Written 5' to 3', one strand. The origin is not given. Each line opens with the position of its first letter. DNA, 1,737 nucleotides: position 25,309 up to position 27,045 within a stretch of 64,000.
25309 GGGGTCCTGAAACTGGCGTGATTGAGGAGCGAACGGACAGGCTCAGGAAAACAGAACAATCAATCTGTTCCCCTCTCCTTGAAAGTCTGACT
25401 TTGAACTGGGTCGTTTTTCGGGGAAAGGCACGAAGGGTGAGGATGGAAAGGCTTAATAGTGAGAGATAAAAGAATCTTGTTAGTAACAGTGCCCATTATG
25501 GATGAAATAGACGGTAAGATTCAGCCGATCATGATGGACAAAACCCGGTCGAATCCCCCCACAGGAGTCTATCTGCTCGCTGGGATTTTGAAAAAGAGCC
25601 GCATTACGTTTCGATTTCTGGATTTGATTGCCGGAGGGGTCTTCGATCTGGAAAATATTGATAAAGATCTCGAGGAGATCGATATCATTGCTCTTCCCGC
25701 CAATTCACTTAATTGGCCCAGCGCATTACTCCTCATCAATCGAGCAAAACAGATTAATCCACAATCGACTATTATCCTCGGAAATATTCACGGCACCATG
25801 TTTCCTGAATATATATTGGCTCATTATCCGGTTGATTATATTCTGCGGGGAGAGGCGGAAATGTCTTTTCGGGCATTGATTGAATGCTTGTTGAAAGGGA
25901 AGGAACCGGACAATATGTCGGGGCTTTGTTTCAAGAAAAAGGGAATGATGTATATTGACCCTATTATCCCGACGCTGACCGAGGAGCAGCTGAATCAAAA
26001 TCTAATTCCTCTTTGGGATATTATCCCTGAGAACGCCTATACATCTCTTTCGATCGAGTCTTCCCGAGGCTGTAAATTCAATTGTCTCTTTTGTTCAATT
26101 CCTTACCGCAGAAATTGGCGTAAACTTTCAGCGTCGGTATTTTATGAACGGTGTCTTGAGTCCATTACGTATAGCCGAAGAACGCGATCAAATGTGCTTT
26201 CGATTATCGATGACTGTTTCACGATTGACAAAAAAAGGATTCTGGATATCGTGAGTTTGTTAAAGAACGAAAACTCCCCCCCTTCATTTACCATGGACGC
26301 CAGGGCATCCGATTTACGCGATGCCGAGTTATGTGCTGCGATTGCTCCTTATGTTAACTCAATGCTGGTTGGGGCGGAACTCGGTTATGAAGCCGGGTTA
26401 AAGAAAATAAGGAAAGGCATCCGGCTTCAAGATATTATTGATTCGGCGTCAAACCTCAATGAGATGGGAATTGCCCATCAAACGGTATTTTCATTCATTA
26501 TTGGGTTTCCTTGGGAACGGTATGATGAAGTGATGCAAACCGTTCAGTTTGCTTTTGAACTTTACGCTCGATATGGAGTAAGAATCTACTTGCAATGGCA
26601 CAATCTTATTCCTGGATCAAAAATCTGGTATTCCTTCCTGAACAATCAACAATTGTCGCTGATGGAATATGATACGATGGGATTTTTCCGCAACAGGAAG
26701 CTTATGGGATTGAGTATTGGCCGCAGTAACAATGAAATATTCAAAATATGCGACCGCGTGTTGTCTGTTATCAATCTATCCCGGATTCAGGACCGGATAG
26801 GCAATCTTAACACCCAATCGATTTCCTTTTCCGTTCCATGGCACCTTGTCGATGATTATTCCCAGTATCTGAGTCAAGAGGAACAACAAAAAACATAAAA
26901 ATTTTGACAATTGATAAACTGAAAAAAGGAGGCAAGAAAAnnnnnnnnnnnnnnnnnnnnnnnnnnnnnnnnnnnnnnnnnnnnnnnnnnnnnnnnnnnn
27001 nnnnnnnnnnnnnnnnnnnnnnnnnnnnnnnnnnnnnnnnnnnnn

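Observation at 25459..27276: Minimal B12-binding radical-SAM enzyme plus Nif11/NHLP-like precursor ORF: candidate undescribed RiPP cassette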

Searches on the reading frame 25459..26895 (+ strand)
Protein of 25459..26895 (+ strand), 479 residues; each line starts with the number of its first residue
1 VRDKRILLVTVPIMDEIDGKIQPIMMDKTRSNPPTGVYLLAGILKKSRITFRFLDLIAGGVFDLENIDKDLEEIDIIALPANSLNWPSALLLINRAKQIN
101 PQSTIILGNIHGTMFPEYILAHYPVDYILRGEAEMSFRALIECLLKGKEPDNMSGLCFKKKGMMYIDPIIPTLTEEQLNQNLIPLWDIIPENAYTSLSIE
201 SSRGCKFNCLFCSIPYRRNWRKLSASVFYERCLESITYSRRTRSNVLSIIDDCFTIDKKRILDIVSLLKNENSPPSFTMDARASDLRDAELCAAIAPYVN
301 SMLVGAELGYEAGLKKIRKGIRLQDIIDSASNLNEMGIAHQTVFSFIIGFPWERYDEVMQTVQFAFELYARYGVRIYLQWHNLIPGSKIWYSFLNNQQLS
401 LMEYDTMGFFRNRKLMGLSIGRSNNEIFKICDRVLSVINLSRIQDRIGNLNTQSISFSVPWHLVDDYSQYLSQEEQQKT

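Call 3: search_protein_families(library=pfam, proteins=[window:25459-26895:+], max_evalue=1)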
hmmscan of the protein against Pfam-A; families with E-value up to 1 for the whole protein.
window:25459-26895:+ (479 aa): 3 families
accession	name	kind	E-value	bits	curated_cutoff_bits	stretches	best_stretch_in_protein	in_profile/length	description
PF04055.27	Radical_SAM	-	8.7e-13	49.2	29.5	1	199-365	1-166/166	Radical SAM superfamily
PF02310.24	B12-binding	-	2.2e-09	37.6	32.1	1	33-140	13-120/121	B12 binding domain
PF05919.16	Mitovir_RNA_pol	-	0.1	12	25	1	330-436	299-408/497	Mitovirus RNA-dependent RNA polymerase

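Call 4: search_protein_families(library=ncbifam, proteins=[window:25459-26895:+], max_evalue=1)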
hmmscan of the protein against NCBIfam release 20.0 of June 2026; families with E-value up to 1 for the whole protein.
window:25459-26895:+ (479 aa): 27 families (the best 25 are shown)
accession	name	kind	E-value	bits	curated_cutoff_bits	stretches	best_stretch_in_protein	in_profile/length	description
TIGR04013.1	B12_SAM_MJ_1487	hypoth_equivalog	6.7e-25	87.7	251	1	61-390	32-354/382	TIGR04013 family B12-binding domain/radical SAM domain-containing protein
TIGR03471.1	HpnJ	equivalog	4.2e-21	75.4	577.6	1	72-390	67-384/472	hopanoid biosynthesis associated radical SAM protein HpnJ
NF050148.1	rSAM_ApyD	equivalog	8.6e-21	74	750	1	89-385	90-383/645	RiPP biosynthesis radical SAM protein ApyD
TIGR02026.1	BchE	equivalog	7.5e-20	71.2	481.35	1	30-367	18-364/497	magnesium-protoporphyrin IX monomethyl ester anaerobic oxidative cyclase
TIGR04479.1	bcpD_PhpK_rSAM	subfamily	4.9e-18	64.8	600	1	127-364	174-405/504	PhpK family radical SAM P-methyltransferase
TIGR04014.1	B12_SAM_MJ_0865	equivalog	7.7e-17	61.2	360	1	93-368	61-336/434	methyl-coenzyme M reductase glutamine C-methyltransferase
TIGR04367.1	HpnR_B12_rSAM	equivalog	1.4e-15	56.8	650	1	34-392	22-372/490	hopanoid C-3 methylase HpnR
TIGR04072.2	rSAM_ladder_B12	equivalog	4.4e-15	55.2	360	1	94-363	91-344/443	lipid biosynthesis B12-binding/radical SAM protein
TIGR04385.1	B12_rSAM_cofa1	equivalog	8.9e-15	54.8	450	1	65-369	63-365/438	B12 lower ligand biosynthesis radical SAM protein BzaD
NF038361.1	rSAM_Sden_1168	equivalog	2.2e-14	52.9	575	1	96-397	164-477/560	Sden_1168 family B12-binding radical SAM P-methyltransferase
TIGR04190.1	B12_SAM_Ta0216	equivalog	1.4e-13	50.3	500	1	93-372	100-398/554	TIGR04190 family B12-binding domain/radical SAM domain protein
TIGR03975.1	rSAM_ocin_1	subfamily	4.6e-12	45.2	281.85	1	88-360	143-425/606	RiPP maturation radical SAM C-methyltransferase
NF040542.1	rSAM_RCCLKC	equivalog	2e-10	40.4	450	1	69-364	44-346/423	arsinothricin biosynthesis radical SAM protein ArsL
NF033712.0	B12_rSAM_KedN5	subfamily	3.7e-10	38.7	700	1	74-212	63-211/624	KedN5 family methylcobalamin-dependent radical SAM C-methyltransferase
NF040546.1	rSAM_CUAEP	equivalog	2.8e-08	32.9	500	1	92-364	67-337/468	CUAEP/CCAEP-tail radical SAM (seleno)protein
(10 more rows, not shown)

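Call 14: find_homologous_proteins(query=window:25459-26895:+, max_evalue=1e-10)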
Query window:25459-26895:+ (479 aa): 325 proteins with E <= 1e-10 among 7053 candidates; the best 120 are listed.
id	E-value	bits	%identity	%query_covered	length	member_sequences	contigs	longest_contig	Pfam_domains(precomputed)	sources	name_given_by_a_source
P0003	0.0e+0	1064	100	97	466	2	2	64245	PF04055.28,PF02310.25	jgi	-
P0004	9.6e-287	970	88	100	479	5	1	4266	PF04055.28,PF02310.25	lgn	-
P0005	5.1e-199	680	61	99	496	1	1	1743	PF04055.28,PF02310.25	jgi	jgi:radical SAM superfamily enzyme YgiQ (UPF0313 family)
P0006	2.9e-181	622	56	100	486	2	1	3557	PF04055.28,PF02310.25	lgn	-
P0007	5.2e-180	618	57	97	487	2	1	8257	PF04055.28,PF02310.25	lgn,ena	-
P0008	1.2e-179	617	57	97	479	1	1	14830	PF04055.28,PF02310.25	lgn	-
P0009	3.0e-177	609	56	99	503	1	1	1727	PF04055.28,PF02310.25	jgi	jgi:radical SAM superfamily enzyme YgiQ (UPF0313 family)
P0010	4.6e-113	397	41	98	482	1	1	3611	PF04055.28,PF02310.25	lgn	-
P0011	2.1e-110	388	42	95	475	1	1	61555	PF04055.28,PF02310.25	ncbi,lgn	-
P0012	5.2e-108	380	38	96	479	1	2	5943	PF04055.28,PF02310.25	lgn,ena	-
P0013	5.4e-105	370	40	90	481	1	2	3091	PF04055.28,PF02310.25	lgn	-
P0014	1.0e-104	370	41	90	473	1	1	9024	PF04055.28,PF02310.25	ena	-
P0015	2.3e-104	368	42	90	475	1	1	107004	PF04055.28,PF02310.25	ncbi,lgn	-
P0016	2.6e-103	365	39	98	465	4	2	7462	PF04055.28,PF02310.25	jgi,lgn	jgi:anaerobic magnesium-protoporphyrin IX monomethyl ester cyclase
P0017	6.6e-103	364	38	95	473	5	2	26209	PF04055.28,PF02310.25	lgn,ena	-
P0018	6.7e-101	357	41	89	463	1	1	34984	PF04055.28,PF02310.25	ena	-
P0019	2.5e-100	355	39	90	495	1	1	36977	PF04055.28,PF02310.25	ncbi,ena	-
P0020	3.5e-100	355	37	98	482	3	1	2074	PF04055.28,PF02310.25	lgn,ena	-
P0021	5.0e-100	354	40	92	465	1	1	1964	PF04055.28,PF02310.25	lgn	-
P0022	8.4e-100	353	36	99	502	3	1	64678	PF04055.28,PF02310.25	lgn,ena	-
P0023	1.8e-97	346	38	95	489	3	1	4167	PF04055.28,PF02310.25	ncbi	-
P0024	2.9e-97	345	40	86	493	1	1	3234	PF04055.28,PF02310.25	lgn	-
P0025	8.5e-97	343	38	95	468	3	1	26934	PF04055.28,PF02310.25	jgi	-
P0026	3.4e-96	341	39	94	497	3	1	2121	PF04055.28,PF02310.25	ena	-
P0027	9.9e-96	340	39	89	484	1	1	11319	PF04055.28,PF02310.25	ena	-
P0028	1.4e-95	339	37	98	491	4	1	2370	PF04055.28,PF02310.25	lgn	-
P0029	1.7e-95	339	39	90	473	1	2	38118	PF04055.28,PF02310.25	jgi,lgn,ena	-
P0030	2.4e-95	339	38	96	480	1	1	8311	PF04055.28,PF02310.25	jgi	jgi:anaerobic magnesium-protoporphyrin IX monomethyl ester cyclase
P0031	1.1e-93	333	38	92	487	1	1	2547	PF04055.28,PF02310.25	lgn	-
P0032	1.4e-93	333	38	92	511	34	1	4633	PF04055.28,PF02310.25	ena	-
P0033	5.2e-93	331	38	97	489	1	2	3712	PF04055.28,PF02310.25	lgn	-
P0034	1.4e-92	330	37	97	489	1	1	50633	PF04055.28,PF02310.25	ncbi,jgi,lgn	-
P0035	1.8e-92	329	36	96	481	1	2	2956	PF04055.28,PF02310.25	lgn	-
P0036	4.5e-92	328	38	95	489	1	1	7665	PF04055.28,PF02310.25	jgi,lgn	jgi:anaerobic magnesium-protoporphyrin IX monomethyl ester cyclase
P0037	1.1e-91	327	36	96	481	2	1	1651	PF04055.28,PF02310.25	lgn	-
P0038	3.0e-91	325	37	96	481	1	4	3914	PF04055.28,PF02310.25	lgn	-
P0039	4.3e-91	325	38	92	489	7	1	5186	PF04055.28,PF02310.25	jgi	jgi:anaerobic magnesium-protoporphyrin IX monomethyl ester cyclase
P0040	7.1e-91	324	38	92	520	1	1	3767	PF04055.28,PF02310.25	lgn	-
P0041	4.1e-90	321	36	97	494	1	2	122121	PF04055.28,PF02310.25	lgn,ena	-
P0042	4.9e-90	321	36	97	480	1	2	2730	PF04055.28,PF02310.25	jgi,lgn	jgi:Fe-S oxidoreductase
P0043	7.7e-90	320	37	90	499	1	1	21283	PF04055.28,PF02310.25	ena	-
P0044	2.3e-89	319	37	91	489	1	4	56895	PF04055.28,PF02310.25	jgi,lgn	jgi:anaerobic magnesium-protoporphyrin IX monomethyl ester cyclase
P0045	7.4e-89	317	35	96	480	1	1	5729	PF04055.28,PF02310.25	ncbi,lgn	-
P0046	1.3e-88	316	35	96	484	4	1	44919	PF04055.28,PF02310.25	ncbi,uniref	ncbi:B12-binding domain-containing radical SAM protein [Geoalkalibacter halelectricus]|uniref:B12-bi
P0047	1.6e-88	316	35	96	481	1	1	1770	PF04055.28,PF02310.25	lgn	-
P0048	2.0e-88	316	36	99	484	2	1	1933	PF04055.28,PF02310.25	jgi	-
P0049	2.2e-88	316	37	96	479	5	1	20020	PF04055.28,PF02310.25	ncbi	-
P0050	2.9e-88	315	36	96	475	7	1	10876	PF04055.28,PF02310.25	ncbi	-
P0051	3.3e-88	315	37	95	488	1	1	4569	PF04055.28,PF02310.25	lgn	-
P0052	8.2e-88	314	36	99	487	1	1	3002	PF04055.28,PF02310.25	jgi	jgi:radical SAM superfamily enzyme YgiQ (UPF0313 family)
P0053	1.9e-87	313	36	96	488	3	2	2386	PF04055.28,PF02310.25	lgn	-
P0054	9.0e-87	310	37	96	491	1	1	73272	PF04055.28,PF02310.25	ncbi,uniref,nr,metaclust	ncbi:B12-binding domain-containing radical SAM protein [Chlorobium ferrooxidans]|uniref:Cobalamin B1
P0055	5.4e-85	304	36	95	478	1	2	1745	PF04055.28,PF02310.25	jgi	jgi:radical SAM superfamily enzyme YgiQ (UPF0313 family)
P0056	1.0e-84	304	35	92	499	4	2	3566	PF04055.28,PF02310.25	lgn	-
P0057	1.2e-84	303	34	99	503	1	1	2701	PF04055.28,PF02310.25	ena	-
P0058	1.2e-84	303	36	95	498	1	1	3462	PF04055.28,PF02310.25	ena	-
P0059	1.5e-84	303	36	89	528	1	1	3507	PF04055.28,PF02310.25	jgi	jgi:radical SAM superfamily enzyme YgiQ (UPF0313 family)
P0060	3.1e-84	302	35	95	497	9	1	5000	PF04055.28,PF02310.25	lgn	-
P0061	4.0e-83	298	34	95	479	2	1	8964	PF04055.28,PF02310.25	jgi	jgi:radical SAM superfamily enzyme YgiQ (UPF0313 family)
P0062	5.4e-82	295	34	96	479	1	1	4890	PF04055.28,PF02310.25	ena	-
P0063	1.5e-81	293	34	96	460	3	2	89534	PF04055.28,PF02310.25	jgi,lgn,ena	-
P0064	1.3e-77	280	34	91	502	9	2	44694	PF04055.28,PF02310.25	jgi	jgi:anaerobic magnesium-protoporphyrin IX monomethyl ester cyclase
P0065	5.1e-77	278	36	86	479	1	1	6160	PF04055.28,PF02310.25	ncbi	-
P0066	4.8e-76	275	33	96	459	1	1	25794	PF04055.28,PF02310.25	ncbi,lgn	ncbi:MAG: radical SAM protein [bacterium]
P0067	2.1e-73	266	37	79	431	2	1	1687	PF04055.28,PF02310.25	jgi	jgi:radical SAM superfamily enzyme YgiQ (UPF0313 family)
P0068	3.1e-73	266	32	95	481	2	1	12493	PF04055.28,PF02310.25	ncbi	ncbi:MAG: B12-binding domain-containing radical SAM protein [Thermodesulfobacteriota bacterium]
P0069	2.2e-72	263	34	83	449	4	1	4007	PF04055.28,PF02310.25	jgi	-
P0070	2.6e-72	263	40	66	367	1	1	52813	PF04055.28,PF02310.25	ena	-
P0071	3.6e-72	262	34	95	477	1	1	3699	PF04055.28,PF02310.25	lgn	-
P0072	2.1e-70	256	33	96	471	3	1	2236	PF04055.28,PF02310.25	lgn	-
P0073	6.1e-70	255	32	91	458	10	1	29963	PF04055.28,PF02310.25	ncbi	ncbi:MAG: radical SAM protein [Candidatus Eremiobacterota bacterium]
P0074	9.3e-70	254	32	86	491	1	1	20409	PF04055.28,PF02310.25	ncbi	ncbi:MAG: cobalamin-dependent protein [bacterium]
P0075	3.9e-69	252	32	84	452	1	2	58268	PF04055.28,PF02310.25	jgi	jgi:radical SAM superfamily enzyme YgiQ (UPF0313 family)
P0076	8.7e-69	251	31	95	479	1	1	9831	PF04055.28,PF02310.25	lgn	-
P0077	3.5e-68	249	34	78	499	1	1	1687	PF04055.28,PF02310.25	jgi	jgi:radical SAM superfamily enzyme YgiQ (UPF0313 family)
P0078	8.2e-68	248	34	91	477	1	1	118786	PF04055.28,PF02310.25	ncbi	ncbi:B12-binding domain-containing radical SAM protein [Pseudomonas aeruginosa]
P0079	8.4e-68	248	34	86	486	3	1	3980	PF04055.28,PF02310.25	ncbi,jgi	jgi:anaerobic magnesium-protoporphyrin IX monomethyl ester cyclase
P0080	8.4e-68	248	35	77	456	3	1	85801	PF04055.28,PF02310.25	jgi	jgi:anaerobic magnesium-protoporphyrin IX monomethyl ester cyclase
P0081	9.8e-68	248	34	89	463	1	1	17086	PF04055.28,PF02310.25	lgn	-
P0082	1.4e-67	247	36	79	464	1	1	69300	PF04055.28,PF02310.25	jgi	jgi:anaerobic magnesium-protoporphyrin IX monomethyl ester cyclase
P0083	2.2e-67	246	34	81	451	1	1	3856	PF04055.28,PF02310.25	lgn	-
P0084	5.9e-67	245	36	85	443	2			PF04055.28,PF02310.25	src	-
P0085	8.1e-67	245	35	77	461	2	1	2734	PF04055.28,PF02310.25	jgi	jgi:anaerobic magnesium-protoporphyrin IX monomethyl ester cyclase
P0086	1.8e-66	243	32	86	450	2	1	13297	PF04055.28,PF02310.25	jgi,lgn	-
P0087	2.6e-66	243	34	75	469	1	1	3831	PF04055.28,PF02310.25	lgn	-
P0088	2.9e-66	243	34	79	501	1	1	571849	PF04055.28,PF02310.25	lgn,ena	-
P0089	6.7e-66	242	32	96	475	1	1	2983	PF04055.28,PF02310.25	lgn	-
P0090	6.2e-65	238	34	77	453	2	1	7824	PF04055.28,PF02310.25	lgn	-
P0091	6.8e-65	238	35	86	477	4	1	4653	PF04055.28,PF02310.25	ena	-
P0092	1.6e-64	237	36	75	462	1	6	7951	PF04055.28,PF02310.25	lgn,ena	-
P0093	3.6e-64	236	35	75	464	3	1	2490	PF04055.28,PF02310.25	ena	-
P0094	6.3e-64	235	32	76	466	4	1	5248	PF04055.28,PF02310.25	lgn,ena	-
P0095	2.0e-63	233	34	79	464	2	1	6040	PF04055.28,PF02310.25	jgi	jgi:anaerobic magnesium-protoporphyrin IX monomethyl ester cyclase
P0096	2.5e-63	233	33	76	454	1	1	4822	PF04055.28,PF02310.25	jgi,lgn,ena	-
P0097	3.2e-63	233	33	86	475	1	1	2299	PF04055.28,PF02310.25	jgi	jgi:anaerobic magnesium-protoporphyrin IX monomethyl ester cyclase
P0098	1.1e-62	231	30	88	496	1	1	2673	PF04055.28,PF02310.25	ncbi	ncbi:MAG: B12-binding domain-containing radical SAM protein [Methanosarcinales archaeon]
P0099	6.9e-62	228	30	90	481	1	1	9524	PF04055.28,PF02310.25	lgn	-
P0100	8.2e-62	228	31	96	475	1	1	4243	PF04055.28,PF02310.25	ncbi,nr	ncbi:MAG: radical SAM protein [Mesorhizobium sp.]|nr:radical SAM protein [Mesorhizobium sp.]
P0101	1.0e-61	228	31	84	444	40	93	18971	PF04055.28,PF02310.25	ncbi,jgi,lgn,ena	-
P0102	1.1e-61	228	30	94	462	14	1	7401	PF04055.28,PF02310.25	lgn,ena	-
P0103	1.2e-61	228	34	75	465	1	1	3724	PF04055.28,PF02310.25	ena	-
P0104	4.7e-61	226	38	66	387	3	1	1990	PF04055.28,PF02310.25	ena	-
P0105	2.8e-60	223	33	79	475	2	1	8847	PF04055.28,PF02310.25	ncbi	ncbi:MAG: B12-binding domain-containing radical SAM protein [Thermoanaerobaculia bacterium]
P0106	5.5e-60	222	32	89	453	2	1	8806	PF04055.28,PF02310.25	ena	-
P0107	1.2e-59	221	33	80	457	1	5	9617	PF04055.28,PF02310.25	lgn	-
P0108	2.2e-59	220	32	81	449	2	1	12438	PF04055.28,PF02310.25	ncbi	-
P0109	2.3e-59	220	32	81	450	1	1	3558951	PF04055.28,PF02310.25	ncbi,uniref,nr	ncbi:B12-binding domain-containing radical SAM protein [Candidatus Contubernalis alkaliaceticus]|uni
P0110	2.8e-59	220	33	81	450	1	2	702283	PF04055.28,PF02310.25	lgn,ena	-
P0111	3.4e-59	219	32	75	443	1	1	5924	PF04055.28,PF02310.25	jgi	-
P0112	4.2e-59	219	34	81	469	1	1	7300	PF04055.28,PF02310.25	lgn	-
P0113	4.9e-59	219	31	95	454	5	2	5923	PF04055.28,PF02310.25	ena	-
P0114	1.7e-58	217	30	90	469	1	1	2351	PF04055.28,PF02310.25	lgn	-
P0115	1.8e-58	217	37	66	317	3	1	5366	PF04055.28,PF02310.25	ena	-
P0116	2.1e-58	217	30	83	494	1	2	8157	PF04055.28,PF02310.25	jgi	jgi:radical SAM superfamily enzyme YgiQ (UPF0313 family)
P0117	2.3e-58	217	35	75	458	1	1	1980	PF04055.28,PF02310.25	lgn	-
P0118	3.0e-58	216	33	76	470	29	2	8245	PF04055.28,PF02310.25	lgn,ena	-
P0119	3.3e-58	216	30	85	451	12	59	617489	PF04055.28,PF02310.25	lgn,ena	-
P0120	6.8e-58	215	29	86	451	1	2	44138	PF04055.28,PF02310.25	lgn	-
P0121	1.3e-57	214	29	84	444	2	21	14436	PF04055.28,PF02310.25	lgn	-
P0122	2.2e-57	213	33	77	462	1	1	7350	PF04055.28,PF02310.25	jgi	-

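Call 16: find_encoding_contigs(protein=P0008, flank=6000, max_places=3)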
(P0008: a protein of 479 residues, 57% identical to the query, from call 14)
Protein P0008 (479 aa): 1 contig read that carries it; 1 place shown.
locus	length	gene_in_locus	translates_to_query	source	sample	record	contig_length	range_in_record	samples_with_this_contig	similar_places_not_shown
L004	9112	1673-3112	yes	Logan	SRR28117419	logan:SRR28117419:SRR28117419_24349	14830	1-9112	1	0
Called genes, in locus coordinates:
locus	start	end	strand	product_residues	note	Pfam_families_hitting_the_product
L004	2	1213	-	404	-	?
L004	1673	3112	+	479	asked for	PF02310:B12-binding, PF04055:Radical_SAM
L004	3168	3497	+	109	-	-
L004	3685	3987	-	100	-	PF00543:P-II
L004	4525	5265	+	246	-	-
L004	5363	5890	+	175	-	-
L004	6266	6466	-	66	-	-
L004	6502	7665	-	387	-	PF13203:DUF2201_N, PF09967:DUF2201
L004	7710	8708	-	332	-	PF00004:AAA (weak), PF07728:AAA_5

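Call 17: find_encoding_contigs(protein=P0007, flank=6000, max_places=3)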
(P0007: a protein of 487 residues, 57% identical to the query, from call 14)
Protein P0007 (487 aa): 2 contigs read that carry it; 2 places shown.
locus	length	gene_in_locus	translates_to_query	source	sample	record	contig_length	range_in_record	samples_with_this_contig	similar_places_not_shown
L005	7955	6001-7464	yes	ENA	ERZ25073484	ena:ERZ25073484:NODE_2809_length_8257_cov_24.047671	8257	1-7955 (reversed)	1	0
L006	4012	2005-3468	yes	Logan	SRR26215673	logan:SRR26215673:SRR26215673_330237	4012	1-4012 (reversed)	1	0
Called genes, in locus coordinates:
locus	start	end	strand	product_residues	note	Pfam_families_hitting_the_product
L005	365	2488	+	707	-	PF00270:DEAD, PF00271:Helicase_C, PF16124:RecQ_Zn_bind, PF09382:RQC, PF00570:HRDC, PF14493:HTH_40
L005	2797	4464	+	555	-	PF00005:ABC_tran, PF02463:SMC_N (faint), PF13555:AAA_29 (faint), PF00910:RNA_helicase (faint), PF05729:NACHT (faint), PF13173:AAA_14 (faint), PF12848:ABC_tran_Xtn, PF00005:ABC_tran, +1 more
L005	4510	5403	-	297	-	-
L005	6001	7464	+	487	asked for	PF02310:B12-binding, PF04055:Radical_SAM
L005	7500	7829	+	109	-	-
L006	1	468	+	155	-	?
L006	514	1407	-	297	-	-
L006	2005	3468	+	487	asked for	PF02310:B12-binding, PF04055:Radical_SAM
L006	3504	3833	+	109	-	-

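Call 20: find_encoding_contigs(protein=P0011, flank=6000, max_places=2)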
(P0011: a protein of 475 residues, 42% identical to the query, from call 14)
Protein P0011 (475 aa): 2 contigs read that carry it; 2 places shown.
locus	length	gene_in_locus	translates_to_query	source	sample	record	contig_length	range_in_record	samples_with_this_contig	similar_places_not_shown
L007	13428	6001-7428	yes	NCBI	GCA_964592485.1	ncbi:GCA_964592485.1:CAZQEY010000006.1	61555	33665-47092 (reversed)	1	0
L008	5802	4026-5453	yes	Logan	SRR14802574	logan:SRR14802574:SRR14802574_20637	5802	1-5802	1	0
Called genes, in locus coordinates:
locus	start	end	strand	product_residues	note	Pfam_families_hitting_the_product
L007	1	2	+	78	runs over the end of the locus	PF00462:Glutaredoxin, PF05768:Glrx-like (weak), PF13417:GST_N_3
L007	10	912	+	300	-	PF01946:Thi4 (faint), PF03486:HI0933_like (faint), PF07992:Pyr_redox_2, PF12831:FAD_oxidored (weak), PF13450:NAD_binding_8 (weak), PF13738:Pyr_redox_3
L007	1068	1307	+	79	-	PF04014:MazE_antitoxin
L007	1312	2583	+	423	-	PF02321:OEP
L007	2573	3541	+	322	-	PF25919:BSH_CusB (faint), PF00364:Biotin_lipoyl (faint), PF25917:BSH_RND, PF25973:BSH_CzcB, PF25984:BSH_YknX (weak), PF25990:Beta-barrel_YknX (weak), PF25967:RND-MFP_C, PF25989:YknX_C (weak)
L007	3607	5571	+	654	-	PF00005:ABC_tran, PF02463:SMC_N (weak), PF13304:AAA_21 (faint), PF12704:MacB_PCD, PF02687:FtsX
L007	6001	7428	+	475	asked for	PF02310:B12-binding, PF04055:Radical_SAM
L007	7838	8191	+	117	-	-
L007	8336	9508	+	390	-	PF04055:Radical_SAM, PF13186:SPASM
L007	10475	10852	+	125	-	-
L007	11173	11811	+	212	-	-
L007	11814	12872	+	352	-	PF01148:CTP_transf_1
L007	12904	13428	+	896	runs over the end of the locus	PF00501:AMP-binding, PF13193:AMP-binding_C (weak), PF00550:PP-binding, PF23297:ACP_SdgA_C (faint), PF01553:Acyltransferase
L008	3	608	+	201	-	?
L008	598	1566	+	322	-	PF25919:BSH_CusB (faint), PF00364:Biotin_lipoyl (faint), PF25917:BSH_RND, PF25973:BSH_CzcB, PF25984:BSH_YknX (weak), PF25990:Beta-barrel_YknX (weak), PF25967:RND-MFP_C, PF25989:YknX_C (weak)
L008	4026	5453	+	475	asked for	PF02310:B12-binding, PF04055:Radical_SAM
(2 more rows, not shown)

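Call 21: find_encoding_contigs(protein=P0015, flank=6000, max_places=2)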
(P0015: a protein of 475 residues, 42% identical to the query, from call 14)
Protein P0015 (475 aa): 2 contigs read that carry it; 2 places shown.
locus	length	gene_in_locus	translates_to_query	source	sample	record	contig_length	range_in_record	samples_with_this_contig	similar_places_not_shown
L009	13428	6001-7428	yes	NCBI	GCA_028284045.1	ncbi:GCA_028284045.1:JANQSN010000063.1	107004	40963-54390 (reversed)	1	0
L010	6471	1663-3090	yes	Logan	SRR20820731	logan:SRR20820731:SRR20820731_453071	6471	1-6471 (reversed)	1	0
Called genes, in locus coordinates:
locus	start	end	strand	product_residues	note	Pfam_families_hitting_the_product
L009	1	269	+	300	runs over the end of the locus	PF00126:HTH_1, PF03466:LysR_substrate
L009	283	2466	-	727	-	PF02743:dCache_1, PF00672:HAMP, PF00015:MCPsignal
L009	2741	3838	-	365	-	PF03193:RsgA_GTPase, PF00005:ABC_tran (weak), PF01926:MMR_HSR1 (weak)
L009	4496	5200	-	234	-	-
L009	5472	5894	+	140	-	-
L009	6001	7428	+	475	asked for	PF02310:B12-binding, PF04055:Radical_SAM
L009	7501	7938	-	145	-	PF02152:FolB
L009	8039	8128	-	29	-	-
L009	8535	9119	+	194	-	PF02834:LigT_PEase, PF13563:2_5_RNA_ligase2, PF02834:LigT_PEase (weak)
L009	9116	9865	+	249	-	PF13646:HEAT_2 (weak)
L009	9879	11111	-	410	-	PF01266:DAO (weak), PF01494:FAD_binding_3, PF05834:Lycopene_cycl (weak), PF07992:Pyr_redox_2 (faint), PF13450:NAD_binding_8 (weak)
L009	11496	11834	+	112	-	PF00543:P-II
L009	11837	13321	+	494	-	PF00909:Ammonium_transp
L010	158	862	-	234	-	-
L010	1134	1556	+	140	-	-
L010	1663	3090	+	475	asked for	PF02310:B12-binding, PF04055:Radical_SAM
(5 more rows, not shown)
